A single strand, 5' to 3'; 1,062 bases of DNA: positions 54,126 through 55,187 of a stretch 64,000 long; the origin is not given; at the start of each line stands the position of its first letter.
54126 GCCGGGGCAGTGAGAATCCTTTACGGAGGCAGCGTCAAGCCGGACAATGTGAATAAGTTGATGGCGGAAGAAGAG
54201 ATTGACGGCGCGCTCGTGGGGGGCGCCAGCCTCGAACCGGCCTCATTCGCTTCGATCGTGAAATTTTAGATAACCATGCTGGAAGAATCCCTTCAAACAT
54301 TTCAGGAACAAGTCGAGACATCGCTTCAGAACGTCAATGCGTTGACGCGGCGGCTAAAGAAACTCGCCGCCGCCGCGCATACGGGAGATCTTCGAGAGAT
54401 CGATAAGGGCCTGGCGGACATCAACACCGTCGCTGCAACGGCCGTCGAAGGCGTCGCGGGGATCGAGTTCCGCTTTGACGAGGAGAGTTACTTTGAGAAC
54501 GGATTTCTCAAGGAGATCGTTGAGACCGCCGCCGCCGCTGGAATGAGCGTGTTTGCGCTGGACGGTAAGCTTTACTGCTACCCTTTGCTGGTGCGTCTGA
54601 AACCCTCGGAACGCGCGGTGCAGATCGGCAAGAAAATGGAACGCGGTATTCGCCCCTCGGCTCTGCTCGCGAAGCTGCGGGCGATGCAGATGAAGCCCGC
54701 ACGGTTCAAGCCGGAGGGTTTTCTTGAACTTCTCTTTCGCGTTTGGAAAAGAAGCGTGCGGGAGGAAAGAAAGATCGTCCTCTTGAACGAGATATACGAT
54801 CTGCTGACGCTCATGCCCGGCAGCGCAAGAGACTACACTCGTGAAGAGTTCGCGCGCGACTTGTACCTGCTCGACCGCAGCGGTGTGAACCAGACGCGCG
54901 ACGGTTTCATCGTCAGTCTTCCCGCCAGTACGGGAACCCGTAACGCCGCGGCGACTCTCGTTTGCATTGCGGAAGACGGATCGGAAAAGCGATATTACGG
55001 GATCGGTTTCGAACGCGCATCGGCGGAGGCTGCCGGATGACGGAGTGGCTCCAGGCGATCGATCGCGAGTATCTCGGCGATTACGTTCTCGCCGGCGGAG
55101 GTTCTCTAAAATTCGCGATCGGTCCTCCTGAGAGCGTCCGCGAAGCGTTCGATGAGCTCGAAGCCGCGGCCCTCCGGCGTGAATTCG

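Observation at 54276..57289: Tightly coupled three-gene P-loop cassette inserted behind tpiA: candidate uncharacterised NTPase system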

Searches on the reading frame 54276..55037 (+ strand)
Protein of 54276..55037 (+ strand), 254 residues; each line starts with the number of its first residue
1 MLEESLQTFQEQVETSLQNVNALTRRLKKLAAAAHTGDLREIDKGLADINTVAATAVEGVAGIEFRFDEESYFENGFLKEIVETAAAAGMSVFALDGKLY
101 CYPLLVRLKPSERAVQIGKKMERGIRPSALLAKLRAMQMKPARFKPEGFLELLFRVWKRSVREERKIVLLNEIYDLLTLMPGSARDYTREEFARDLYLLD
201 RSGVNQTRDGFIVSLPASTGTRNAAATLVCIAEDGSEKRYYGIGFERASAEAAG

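Call 3: search_protein_families(library=pfam, proteins=[window:54276-55037:+], max_evalue=0.1)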
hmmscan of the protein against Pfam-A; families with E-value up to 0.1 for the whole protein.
window:54276-55037:+ (254 aa): 0 families

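Call 4: search_protein_families(library=padloc, proteins=[window:54276-55037:+], max_evalue=0.1)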
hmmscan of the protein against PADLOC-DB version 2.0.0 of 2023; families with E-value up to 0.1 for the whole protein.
window:54276-55037:+ (254 aa): 0 families

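Call 5: search_protein_families(library=ncbifam, proteins=[window:54276-55037:+], max_evalue=0.1)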
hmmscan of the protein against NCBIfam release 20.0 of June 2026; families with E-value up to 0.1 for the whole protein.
window:54276-55037:+ (254 aa): 0 families

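Call 6: find_homologous_proteins(query=window:54276-55037:+)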
Query window:54276-55037:+ (254 aa): 378 proteins with E <= 0.001 among 2147 candidates; the best 120 are listed.
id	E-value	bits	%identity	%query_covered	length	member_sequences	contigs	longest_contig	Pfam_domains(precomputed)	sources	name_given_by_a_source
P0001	5.1e-159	545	100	100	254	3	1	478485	-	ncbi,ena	-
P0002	2.7e-146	503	91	100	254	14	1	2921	-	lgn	-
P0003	3.3e-129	447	81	100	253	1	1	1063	-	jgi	jgi:hypothetical protein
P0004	6.2e-129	446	81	100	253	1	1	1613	-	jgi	jgi:hypothetical protein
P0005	3.8e-125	434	80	98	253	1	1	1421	-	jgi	jgi:hypothetical protein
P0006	5.1e-125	433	80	100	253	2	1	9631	-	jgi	jgi:hypothetical protein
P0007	2.7e-121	421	78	98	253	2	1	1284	-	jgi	jgi:hypothetical protein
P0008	3.4e-121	421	78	98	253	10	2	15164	-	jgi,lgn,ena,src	-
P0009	3.0e-119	415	76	97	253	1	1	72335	-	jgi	jgi:hypothetical protein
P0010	3.7e-119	414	75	97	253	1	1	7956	-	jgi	jgi:hypothetical protein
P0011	1.4e-118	412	74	99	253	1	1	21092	-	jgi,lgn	jgi:hypothetical protein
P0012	2.0e-118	412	77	98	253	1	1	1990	-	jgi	jgi:hypothetical protein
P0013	8.6e-115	400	72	100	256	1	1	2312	-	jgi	jgi:hypothetical protein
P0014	3.0e-114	398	74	96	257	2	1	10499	-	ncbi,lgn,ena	-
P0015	3.5e-112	391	73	96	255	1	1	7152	-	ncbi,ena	-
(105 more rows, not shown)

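Call 7: search_protein_families(library=phrogs, proteins=[window:54276-55037:+], max_evalue=0.1)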
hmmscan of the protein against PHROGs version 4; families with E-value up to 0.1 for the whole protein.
window:54276-55037:+ (254 aa): 0 families

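Call 9: find_related_loci(query=A1, collection=genome_contigs, flank=8000)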
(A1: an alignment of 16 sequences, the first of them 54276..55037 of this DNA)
Query A1 (254 aa) in genome_contigs; peptide patterns used: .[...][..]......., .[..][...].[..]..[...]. (x = any residue, [..] = any of these).
90 stretches matched a pattern; 72 encode a relative of the query (tblastn E <= 1e-3); 72 distinct loci.
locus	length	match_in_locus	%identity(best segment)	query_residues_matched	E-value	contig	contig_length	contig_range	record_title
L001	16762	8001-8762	93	1-254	5e-160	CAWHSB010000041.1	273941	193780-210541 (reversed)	MAG: Terriglobia bacterium isolate MFD06714.bin.2.104 genome assembly, contig: contig_9012, whole genome shotgun sequenc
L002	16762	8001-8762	90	1-254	2e-152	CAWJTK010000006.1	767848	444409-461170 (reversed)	MAG: Terriglobia bacterium isolate MFD04463.bin.2.156 genome assembly, contig: contig_36542, whole genome shotgun sequen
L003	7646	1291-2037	57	2-249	2e-89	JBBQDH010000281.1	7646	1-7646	MAG: Bryobacterales bacterium isolate Co_metawrap_1185 Cmw_1185_k141_10266110_length_7646_cov_7.9963, whole genome shotg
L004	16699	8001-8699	52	13-245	5e-78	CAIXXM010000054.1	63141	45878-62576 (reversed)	MAG: uncultured Acidobacteriia bacterium isolate AlinenLipids_bin-6195 genome assembly, contig: bin-6195:054/169, whole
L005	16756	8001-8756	58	1-253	1e-91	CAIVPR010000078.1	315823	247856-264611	MAG: uncultured Acidobacteriia bacterium isolate Kiruna2_bin-2173 genome assembly, contig: bin-2173:078/186, whole genom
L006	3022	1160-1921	47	2-245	8e-67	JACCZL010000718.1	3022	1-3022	MAG: Chloroflexota bacterium isolate MGR_bin229 SD2897-2912_k127_7692966, whole genome shotgun sequence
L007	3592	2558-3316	43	2-245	2e-66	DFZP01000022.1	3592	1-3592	MAG TPA_asm: Firmicutes bacterium UBA4053 UBA4053_contig_21910, whole genome shotgun sequence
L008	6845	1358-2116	43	2-245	2e-65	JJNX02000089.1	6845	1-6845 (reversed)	Peptococcaceae bacterium SCADC1_2_3 contig_90, whole genome shotgun sequence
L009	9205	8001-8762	43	2-245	4e-65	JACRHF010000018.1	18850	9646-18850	MAG: Nitrospirae bacterium isolate NC_groundwater_1770_Pr3_B-0.1um_51_186 SR-2_scaffold_141_495932, whole genome shotgun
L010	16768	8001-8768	42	2-247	1e-64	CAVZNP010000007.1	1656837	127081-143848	MAG: uncultured Chloroflexia bacterium isolate MFD05705.bin.2.48 genome assembly, contig: contig_59504, whole genome sho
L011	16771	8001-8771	42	2-248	3e-64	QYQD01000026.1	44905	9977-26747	MAG: Deltaproteobacteria bacterium isolate PowLak16_MAG11 c_000000066846, whole genome shotgun sequence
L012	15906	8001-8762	43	2-245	9e-64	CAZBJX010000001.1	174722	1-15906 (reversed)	MAG TPA_asm: uncultured Dehalococcoidia bacterium isolate binchicken_co60_376 genome assembly, contig: NODE_69_length_17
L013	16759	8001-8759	43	2-247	2e-63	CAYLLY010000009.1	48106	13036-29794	MAG TPA_asm: uncultured Nitrospirales bacterium isolate binchicken_co21_464 genome assembly, contig: NODE_190_length_481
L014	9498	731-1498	43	2-247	1e-63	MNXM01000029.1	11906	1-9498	MAG: Armatimonadetes bacterium CG2_30_59_28 cg2_3.0_scaffold_5349_c, whole genome shotgun sequence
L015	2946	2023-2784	43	2-245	1e-63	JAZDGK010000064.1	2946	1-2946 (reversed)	MAG: Pseudomonadota bacterium isolate MEGAHIT-group-0.260 k141_10761268, whole genome shotgun sequence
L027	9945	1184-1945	43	2-245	2e-60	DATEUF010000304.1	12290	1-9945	MAG TPA_asm: Pyrinomonadaceae bacterium isolate SMAG_U8334 k141_1248660, whole genome shotgun sequence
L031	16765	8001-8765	40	2-245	2e-59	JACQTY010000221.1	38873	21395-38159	MAG: Chloroflexi bacterium isolate NC_groundwater_1423_Ag_S-0.65um_59_50 S_p65_S5_coassembly_k141_4483094, whole genome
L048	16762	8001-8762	40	2-245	5e-55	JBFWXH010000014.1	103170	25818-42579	MAG: Candidatus Binatia bacterium isolate CA_2019_TPBS_136 NODE_1708_length_103170_cov_6.217540_TPBS, whole genome shotg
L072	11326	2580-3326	60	1-248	1e-93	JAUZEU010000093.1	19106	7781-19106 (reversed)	MAG: Bryobacterales bacterium isolate BP_13 scaffold_3375588, whole genome shotgun sequence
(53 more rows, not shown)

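Call 13: search_protein_families(library=pfam, proteins=[L011:11245-11799:+, L011:11799-14021:+, L013:11043-11630:+, L013:11630-13861:+, L010:11628-13319:+, L031:11082-13376:+, L012:11679-14141:+], max_evalue=0.1)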
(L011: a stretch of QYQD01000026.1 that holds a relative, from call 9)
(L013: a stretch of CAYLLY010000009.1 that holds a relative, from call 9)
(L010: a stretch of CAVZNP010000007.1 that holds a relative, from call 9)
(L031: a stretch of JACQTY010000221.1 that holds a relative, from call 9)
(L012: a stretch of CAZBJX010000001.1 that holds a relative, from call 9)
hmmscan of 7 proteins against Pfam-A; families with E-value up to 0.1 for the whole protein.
L011:11245-11799:+ (185 aa): 0 families

L011:11799-14021:+ (741 aa): 8 families
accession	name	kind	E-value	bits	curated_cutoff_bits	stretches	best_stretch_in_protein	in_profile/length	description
PF00176.29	SNF2-rel_dom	-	2.2e-47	162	24.9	1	167-426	1-286/290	SNF2-related domain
PF04471.18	Mrr_cat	-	5.1e-24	85.1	21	1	627-739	3-114/115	Restriction endonuclease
PF00271.37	Helicase_C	-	1.1e-21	77.6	23.5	1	441-549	6-110/110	Helicase conserved C-terminal domain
PF04851.21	ResIII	-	5.9e-08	33.2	22.5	1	164-318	4-162/164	Type III restriction enzyme, res subunit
PF00270.35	DEAD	-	3.7e-05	24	26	1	167-306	3-145/167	DEAD/DEAH box helicase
PF22722.2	NA-iREase1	-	0.00012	22.5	27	1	633-724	1-89/106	NACHT-associated inactive Restriction Endonuclease 1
PF19121.6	DUF5805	-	0.034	14.9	28.5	0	561-595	10-45/67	Family of unknown function (DUF5805)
PF16203.11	ERCC3_RAD25_C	-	0.051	13.3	27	1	460-524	66-126/248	ERCC3/RAD25/XPB C-terminal helicase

L013:11043-11630:+ (196 aa): 0 families

L013:11630-13861:+ (744 aa): 7 families
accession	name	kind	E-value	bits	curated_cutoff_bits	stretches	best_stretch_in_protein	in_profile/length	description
PF00176.29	SNF2-rel_dom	-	8e-44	150.3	24.9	1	169-428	1-286/290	SNF2-related domain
PF04471.18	Mrr_cat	-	1.6e-26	93.1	21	1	629-741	3-114/115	Restriction endonuclease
PF00271.37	Helicase_C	-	1.1e-16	61.5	23.5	1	438-551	2-110/110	Helicase conserved C-terminal domain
PF04851.21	ResIII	-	4.6e-06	27.1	22.5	1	166-320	4-162/164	Type III restriction enzyme, res subunit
PF00270.35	DEAD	-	5e-06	26.8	26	1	168-321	2-161/167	DEAD/DEAH box helicase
PF22722.2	NA-iREase1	-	9e-06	26.1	27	1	635-726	1-89/106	NACHT-associated inactive Restriction Endonuclease 1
PF10356.15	RRG7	-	0.0047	16.8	22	1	675-724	85-139/185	Required for respiratory growth protein 7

L010:11628-13319:+ (564 aa): 6 families
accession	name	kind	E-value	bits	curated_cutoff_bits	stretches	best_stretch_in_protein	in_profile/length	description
PF00176.29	SNF2-rel_dom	-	1.2e-46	159.6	24.9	1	118-378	1-288/290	SNF2-related domain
PF00271.37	Helicase_C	-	9.3e-19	68.2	23.5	1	392-499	4-110/110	Helicase conserved C-terminal domain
PF04851.21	ResIII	-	3.6e-08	33.9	22.5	1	115-269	4-162/164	Type III restriction enzyme, res subunit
PF00270.35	DEAD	-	2.9e-07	30.8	26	1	117-275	2-165/167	DEAD/DEAH box helicase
PF02216.22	B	-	0.032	14.7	27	1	425-460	10-45/53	B domain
PF13872.12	AAA_34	-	0.035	13.4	27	1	128-248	59-192/306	P-loop containing NTP hydrolase pore-1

L031:11082-13376:+ (765 aa): 6 families
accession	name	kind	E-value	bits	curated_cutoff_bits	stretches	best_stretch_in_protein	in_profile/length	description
PF00176.29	SNF2-rel_dom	-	1.5e-46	159.3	24.9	1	309-568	1-286/290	SNF2-related domain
PF00271.37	Helicase_C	-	1.5e-18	67.5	23.5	1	586-691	10-110/110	Helicase conserved C-terminal domain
PF04851.21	ResIII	-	4.9e-06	27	22.5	1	321-436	24-139/164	Type III restriction enzyme, res subunit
PF00270.35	DEAD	-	0.00027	21.2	26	1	308-459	2-159/167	DEAD/DEAH box helicase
PF19121.6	DUF5805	-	0.011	16.5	28.5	1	704-739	11-47/67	Family of unknown function (DUF5805)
PF16203.11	ERCC3_RAD25_C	-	0.016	14.9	27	1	593-668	60-128/248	ERCC3/RAD25/XPB C-terminal helicase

L012:11679-14141:+ (821 aa): 7 families
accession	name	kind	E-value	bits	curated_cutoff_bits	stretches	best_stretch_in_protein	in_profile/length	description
PF00176.29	SNF2-rel_dom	-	1.2e-45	156.3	24.9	1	167-426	1-286/290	SNF2-related domain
PF04471.18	Mrr_cat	-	5.3e-26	91.5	21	1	627-738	3-114/115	Restriction endonuclease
PF00271.37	Helicase_C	-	2.3e-16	60.4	23.5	1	437-549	3-110/110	Helicase conserved C-terminal domain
PF04851.21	ResIII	-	1.9e-08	34.8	22.5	1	164-318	4-162/164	Type III restriction enzyme, res subunit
PF22722.2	NA-iREase1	-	1.3e-06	28.8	27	1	633-720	1-86/106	NACHT-associated inactive Restriction Endonuclease 1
PF00270.35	DEAD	-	1.9e-05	24.9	26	1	165-319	1-161/167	DEAD/DEAH box helicase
PF13245.12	AAA_19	-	0.0049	17.5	25.1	1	168-293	1-103/134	AAA domain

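Call 14: search_protein_families(library=padloc, proteins=[L011:11245-11799:+, L011:11799-14021:+, L013:11043-11630:+, L013:11630-13861:+, L010:11628-13319:+, L031:11082-13376:+, L011:8001-8771:+], max_evalue=0.1)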
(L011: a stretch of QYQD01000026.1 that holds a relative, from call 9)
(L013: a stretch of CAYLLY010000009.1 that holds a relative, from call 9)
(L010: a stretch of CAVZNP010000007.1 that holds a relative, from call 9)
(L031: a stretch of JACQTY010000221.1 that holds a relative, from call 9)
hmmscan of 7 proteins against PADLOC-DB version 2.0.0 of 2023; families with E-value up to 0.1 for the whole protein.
L011:11245-11799:+ (185 aa): 0 families

L011:11799-14021:+ (741 aa): 54 families (the best 25 are shown)
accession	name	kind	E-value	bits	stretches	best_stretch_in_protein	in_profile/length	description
PDLC00633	ZorD1|ZorD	-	9.9e-73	243.6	1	157-592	437-894/908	"SWI2/SNF2 helicase, Mrr-like nuclease"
PDLC00631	ZorD1|ZorD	-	1e-68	230.1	1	162-739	440-1059/1071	"SWI2/SNF2 helicase, Mrr-like nuclease"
PDLC02842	DpdE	-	2.7e-62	208.8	1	162-587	700-1155/1176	DpdE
PDLC02845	DpdE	-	1.6e-59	199.8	1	159-586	839-1275/1293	DpdE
PDLC00634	ZorD1|ZorD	-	1.8e-58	196.2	2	253-557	611-934/1208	"SWI2/SNF2 helicase, Mrr-like nuclease"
PDLC00632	ZorD1|ZorD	-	6.5e-57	191.2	3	351-593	823-1088/1101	"SWI2/SNF2 helicase, Mrr-like nuclease"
PDLC00629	ZorD1|ZorD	-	3.4e-56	188.8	2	352-557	713-922/1012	"SWI2/SNF2 helicase, Mrr-like nuclease"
PDLC02849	DpdE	-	2.5e-55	186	1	162-608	399-855/857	DpdE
PDLC02851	DpdE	-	1.8e-50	169.8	1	164-587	598-1038/1055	DpdE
PDLC02850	DpdE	-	5.6e-50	168.2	1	160-602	801-1258/1282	DpdE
PDLC00628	ZorD1|ZorD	-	2.4e-46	156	1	162-562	511-945/1171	"SWI2/SNF2 helicase, Mrr-like nuclease"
PDLC02627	DrmD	-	1.7e-36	123.7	1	166-584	306-698/748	DrmD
PDLC02854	DpdE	-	4.5e-35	118.8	2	241-572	689-1046/1083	DpdE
PDLC00627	ZorD1|ZorD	-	1.1e-31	107.7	3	488-586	889-991/1006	"SWI2/SNF2 helicase, Mrr-like nuclease"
PDLC02852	DpdE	-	3e-31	106.2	1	162-584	464-857/905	DpdE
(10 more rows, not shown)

L013:11043-11630:+ (196 aa): 0 families

L013:11630-13861:+ (744 aa): 47 families (the best 25 are shown)
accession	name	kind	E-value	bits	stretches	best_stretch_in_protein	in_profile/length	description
PDLC00633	ZorD1|ZorD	-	1.4e-69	233.2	1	163-599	441-899/908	"SWI2/SNF2 helicase, Mrr-like nuclease"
PDLC00631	ZorD1|ZorD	-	2.4e-67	225.6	1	165-741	441-1059/1071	"SWI2/SNF2 helicase, Mrr-like nuclease"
PDLC02842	DpdE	-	8.4e-60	200.6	1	165-593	701-1162/1176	DpdE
PDLC02845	DpdE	-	2.4e-57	192.6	1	161-587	839-1274/1293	DpdE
PDLC00634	ZorD1|ZorD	-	1.4e-55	186.6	2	249-559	606-934/1208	"SWI2/SNF2 helicase, Mrr-like nuclease"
PDLC00632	ZorD1|ZorD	-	5.6e-54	181.5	3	352-596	822-1089/1101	"SWI2/SNF2 helicase, Mrr-like nuclease"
PDLC02849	DpdE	-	2e-53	179.8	1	184-610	423-855/857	DpdE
PDLC00629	ZorD1|ZorD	-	6.2e-53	178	2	281-559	625-922/1012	"SWI2/SNF2 helicase, Mrr-like nuclease"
PDLC02850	DpdE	-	7.1e-50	167.9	1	159-617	798-1271/1282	DpdE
PDLC02851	DpdE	-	6.3e-49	164.6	1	166-588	598-1037/1055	DpdE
PDLC00628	ZorD1|ZorD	-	1e-39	134.1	1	168-561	515-942/1171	"SWI2/SNF2 helicase, Mrr-like nuclease"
PDLC02627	DrmD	-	1.1e-34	117.7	1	169-589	307-701/748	DrmD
PDLC02854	DpdE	-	5.5e-33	111.9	2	250-583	696-1059/1083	DpdE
PDLC00627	ZorD1|ZorD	-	1.4e-31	107.4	3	494-592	893-995/1006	"SWI2/SNF2 helicase, Mrr-like nuclease"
PDLC02852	DpdE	-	5.5e-28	95.4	1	166-586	466-857/905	DpdE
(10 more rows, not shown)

L010:11628-13319:+ (564 aa): 44 families (the best 25 are shown)
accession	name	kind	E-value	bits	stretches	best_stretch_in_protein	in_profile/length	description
PDLC00633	ZorD1|ZorD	-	2.4e-72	242.3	1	106-534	435-885/908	"SWI2/SNF2 helicase, Mrr-like nuclease"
PDLC02845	DpdE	-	9.9e-68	227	1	108-533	837-1272/1293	DpdE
PDLC02842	DpdE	-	8e-64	213.9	1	133-540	724-1158/1176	DpdE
PDLC00629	ZorD1|ZorD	-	4.2e-59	198.4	2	207-534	607-955/1012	"SWI2/SNF2 helicase, Mrr-like nuclease"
PDLC00634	ZorD1|ZorD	-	4.4e-59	198.2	1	130-533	515-968/1208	"SWI2/SNF2 helicase, Mrr-like nuclease"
PDLC00632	ZorD1|ZorD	-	3.1e-56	188.9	3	309-536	831-1082/1101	"SWI2/SNF2 helicase, Mrr-like nuclease"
PDLC02849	DpdE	-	7.1e-56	187.9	1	75-537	364-836/857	DpdE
PDLC02850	DpdE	-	4e-54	182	1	76-555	768-1261/1282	DpdE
PDLC02851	DpdE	-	1.1e-53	180.3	1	115-536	598-1037/1055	DpdE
PDLC00631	ZorD1|ZorD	-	1.5e-50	170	1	114-532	441-908/1071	"SWI2/SNF2 helicase, Mrr-like nuclease"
PDLC02627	DrmD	-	1.4e-43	147.1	1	118-532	307-696/748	DrmD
PDLC00628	ZorD1|ZorD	-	3.3e-40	135.7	2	303-509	731-942/1171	"SWI2/SNF2 helicase, Mrr-like nuclease"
PDLC02854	DpdE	-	1.6e-33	113.7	1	200-534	697-1062/1083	DpdE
PDLC00627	ZorD1|ZorD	-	2.2e-31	106.7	3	439-547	890-1002/1006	"SWI2/SNF2 helicase, Mrr-like nuclease"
PDLC02852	DpdE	-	4.4e-30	102.3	1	113-534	464-857/905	DpdE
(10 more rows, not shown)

L031:11082-13376:+ (765 aa): 44 families (the best 25 are shown)
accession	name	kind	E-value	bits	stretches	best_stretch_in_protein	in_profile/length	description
PDLC00633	ZorD1|ZorD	-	2.8e-74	248.7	1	292-734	430-894/908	"SWI2/SNF2 helicase, Mrr-like nuclease"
PDLC02842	DpdE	-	2.4e-66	222.2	1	309-738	705-1163/1176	DpdE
PDLC02845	DpdE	-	4e-62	208.4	1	306-728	844-1275/1293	DpdE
PDLC00629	ZorD1|ZorD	-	5.9e-61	204.5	1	322-700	504-923/1012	"SWI2/SNF2 helicase, Mrr-like nuclease"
PDLC00632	ZorD1|ZorD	-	1e-60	203.8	2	391-736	711-1089/1101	"SWI2/SNF2 helicase, Mrr-like nuclease"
PDLC00634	ZorD1|ZorD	-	1.2e-59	200.1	1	321-700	515-935/1208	"SWI2/SNF2 helicase, Mrr-like nuclease"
PDLC00631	ZorD1|ZorD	-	4.1e-58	195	1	305-724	441-908/1071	"SWI2/SNF2 helicase, Mrr-like nuclease"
PDLC02851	DpdE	-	1.7e-57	193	1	308-728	600-1037/1055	DpdE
PDLC02849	DpdE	-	2.1e-52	176.4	1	324-750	423-855/857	DpdE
PDLC02850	DpdE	-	4.3e-51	171.9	1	294-746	793-1260/1282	DpdE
PDLC00628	ZorD1|ZorD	-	4.6e-43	145.1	1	321-703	534-944/1171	"SWI2/SNF2 helicase, Mrr-like nuclease"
PDLC02627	DrmD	-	2.3e-41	139.8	1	308-729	306-701/748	DrmD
PDLC02854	DpdE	-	2.7e-41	139.4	2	391-724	697-1060/1083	DpdE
PDLC00627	ZorD1|ZorD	-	1.5e-36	123.8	3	631-731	890-994/1006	"SWI2/SNF2 helicase, Mrr-like nuclease"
PDLC02852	DpdE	-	9.6e-33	111.1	1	308-726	468-857/905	DpdE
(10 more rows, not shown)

L011:8001-8771:+ (257 aa): 0 families

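Call 25: search_solved_structures(query=A1, max_evalue=10)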
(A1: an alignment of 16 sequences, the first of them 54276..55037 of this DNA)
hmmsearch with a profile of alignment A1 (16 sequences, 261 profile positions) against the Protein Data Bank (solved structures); distinct sequences matched with E-value up to 10: 28.
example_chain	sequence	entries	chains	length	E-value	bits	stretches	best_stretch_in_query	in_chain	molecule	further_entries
5tgw_A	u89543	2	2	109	0.00086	22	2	17-68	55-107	PS1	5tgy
7jh6_A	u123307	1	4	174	0.0011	21.7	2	20-81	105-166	Two-domain di-Zn(II) and porphyrin-binding protein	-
9r1n_A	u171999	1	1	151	0.0026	20.5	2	11-71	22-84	sc-apCC-4-DPH-2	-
9r1m_A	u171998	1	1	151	0.016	17.8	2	11-71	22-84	sc-apCC-4-LMF-1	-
8a3k_UNK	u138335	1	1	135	0.021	17.4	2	10-71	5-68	sc-apCC-4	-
6z35_A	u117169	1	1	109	0.041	16.5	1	16-68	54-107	Maquette 2-1ip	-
7jrq_A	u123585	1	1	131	0.055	16.1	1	22-64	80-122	MPP1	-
6b2v_A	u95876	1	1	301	0.057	16.1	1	67-127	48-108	SorB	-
9r1j_A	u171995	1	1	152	0.09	15.4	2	11-71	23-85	sc-apCC-4-NR-1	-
9cte_A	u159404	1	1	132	0.13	14.8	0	16-70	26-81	De novo protein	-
8g4k_A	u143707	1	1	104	0.22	14.1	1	29-103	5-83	5HCS_TGFBR2_1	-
6yga_B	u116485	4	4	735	0.23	14.1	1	5-66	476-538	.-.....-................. 35, NatC auxiliary subunit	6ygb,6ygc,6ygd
9r1k_A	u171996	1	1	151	0.23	14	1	11-71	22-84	sc-apCC-4-A7F-1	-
5apq_A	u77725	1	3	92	0.31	13.6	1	9-70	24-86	GENERAL CONTROL PROTEIN GCN4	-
1moj_A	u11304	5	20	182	0.45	13.1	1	14-69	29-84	Dps-like ferritin | Iron-rich dpsA-homolog protein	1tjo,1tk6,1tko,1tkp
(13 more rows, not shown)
